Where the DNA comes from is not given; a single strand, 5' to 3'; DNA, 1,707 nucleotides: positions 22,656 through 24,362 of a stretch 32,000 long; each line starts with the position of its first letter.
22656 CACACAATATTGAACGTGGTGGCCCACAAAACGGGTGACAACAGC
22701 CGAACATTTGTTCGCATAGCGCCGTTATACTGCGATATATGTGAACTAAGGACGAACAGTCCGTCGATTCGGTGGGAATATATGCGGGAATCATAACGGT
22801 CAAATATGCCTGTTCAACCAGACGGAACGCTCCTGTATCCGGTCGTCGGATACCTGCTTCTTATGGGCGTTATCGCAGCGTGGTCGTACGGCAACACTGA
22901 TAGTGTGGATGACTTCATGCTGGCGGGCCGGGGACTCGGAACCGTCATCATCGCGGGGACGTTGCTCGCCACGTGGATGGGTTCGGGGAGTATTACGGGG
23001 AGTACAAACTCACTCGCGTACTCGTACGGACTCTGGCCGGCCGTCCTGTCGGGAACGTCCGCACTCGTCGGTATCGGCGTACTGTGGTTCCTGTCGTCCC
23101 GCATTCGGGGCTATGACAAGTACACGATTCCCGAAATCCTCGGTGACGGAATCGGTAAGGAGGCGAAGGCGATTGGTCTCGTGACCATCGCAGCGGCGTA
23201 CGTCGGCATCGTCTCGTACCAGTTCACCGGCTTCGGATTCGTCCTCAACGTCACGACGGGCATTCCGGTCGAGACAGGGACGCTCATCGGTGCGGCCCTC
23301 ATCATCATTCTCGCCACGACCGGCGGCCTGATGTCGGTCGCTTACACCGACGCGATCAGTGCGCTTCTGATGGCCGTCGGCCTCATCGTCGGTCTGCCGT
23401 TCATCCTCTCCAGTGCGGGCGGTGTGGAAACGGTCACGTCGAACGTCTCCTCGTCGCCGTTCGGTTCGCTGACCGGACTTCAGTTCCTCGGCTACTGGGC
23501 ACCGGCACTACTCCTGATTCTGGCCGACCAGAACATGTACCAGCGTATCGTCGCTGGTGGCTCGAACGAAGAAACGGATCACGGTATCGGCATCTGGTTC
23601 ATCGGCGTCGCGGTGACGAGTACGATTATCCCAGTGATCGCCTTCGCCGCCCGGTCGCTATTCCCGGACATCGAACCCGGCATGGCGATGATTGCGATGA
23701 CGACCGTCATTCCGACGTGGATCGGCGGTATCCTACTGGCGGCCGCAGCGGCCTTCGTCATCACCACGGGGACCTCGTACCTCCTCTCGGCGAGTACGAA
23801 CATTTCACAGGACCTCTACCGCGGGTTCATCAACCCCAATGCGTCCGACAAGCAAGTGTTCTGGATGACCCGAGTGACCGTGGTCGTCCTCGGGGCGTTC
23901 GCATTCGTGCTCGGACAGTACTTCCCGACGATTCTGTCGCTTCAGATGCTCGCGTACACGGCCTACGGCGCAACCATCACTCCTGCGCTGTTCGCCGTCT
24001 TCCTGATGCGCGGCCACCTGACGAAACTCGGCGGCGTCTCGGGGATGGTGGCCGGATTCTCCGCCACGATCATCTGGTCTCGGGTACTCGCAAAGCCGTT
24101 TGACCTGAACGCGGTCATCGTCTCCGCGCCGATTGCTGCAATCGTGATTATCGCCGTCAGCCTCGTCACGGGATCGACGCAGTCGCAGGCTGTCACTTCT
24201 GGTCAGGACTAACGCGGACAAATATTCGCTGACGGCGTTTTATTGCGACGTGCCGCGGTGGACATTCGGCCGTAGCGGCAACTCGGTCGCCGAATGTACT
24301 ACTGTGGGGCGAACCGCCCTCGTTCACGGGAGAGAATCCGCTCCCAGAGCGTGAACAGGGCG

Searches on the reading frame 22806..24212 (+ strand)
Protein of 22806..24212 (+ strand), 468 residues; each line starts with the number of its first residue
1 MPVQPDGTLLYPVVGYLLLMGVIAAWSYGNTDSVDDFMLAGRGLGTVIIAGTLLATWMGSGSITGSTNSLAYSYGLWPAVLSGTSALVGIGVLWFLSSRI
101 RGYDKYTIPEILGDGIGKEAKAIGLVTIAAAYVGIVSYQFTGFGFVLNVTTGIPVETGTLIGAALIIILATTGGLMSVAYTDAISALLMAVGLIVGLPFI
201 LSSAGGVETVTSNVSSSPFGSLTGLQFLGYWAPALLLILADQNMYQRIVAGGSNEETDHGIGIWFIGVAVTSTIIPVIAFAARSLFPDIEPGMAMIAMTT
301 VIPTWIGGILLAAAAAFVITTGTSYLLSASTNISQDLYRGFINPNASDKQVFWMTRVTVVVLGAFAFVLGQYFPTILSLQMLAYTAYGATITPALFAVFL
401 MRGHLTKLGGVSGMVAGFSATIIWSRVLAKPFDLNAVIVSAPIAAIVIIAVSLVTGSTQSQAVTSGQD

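Call 67: search_protein_families(library=pfam, proteins=[window:22806-24212:+], max_evalue=0.001)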
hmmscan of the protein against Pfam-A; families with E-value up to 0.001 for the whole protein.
window:22806-24212:+ (468 aa): 1 family
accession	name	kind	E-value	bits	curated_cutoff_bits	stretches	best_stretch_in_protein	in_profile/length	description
PF00474.23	SSF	-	6.6e-31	108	22.8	1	37-417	1-406/406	Sodium:solute symporter family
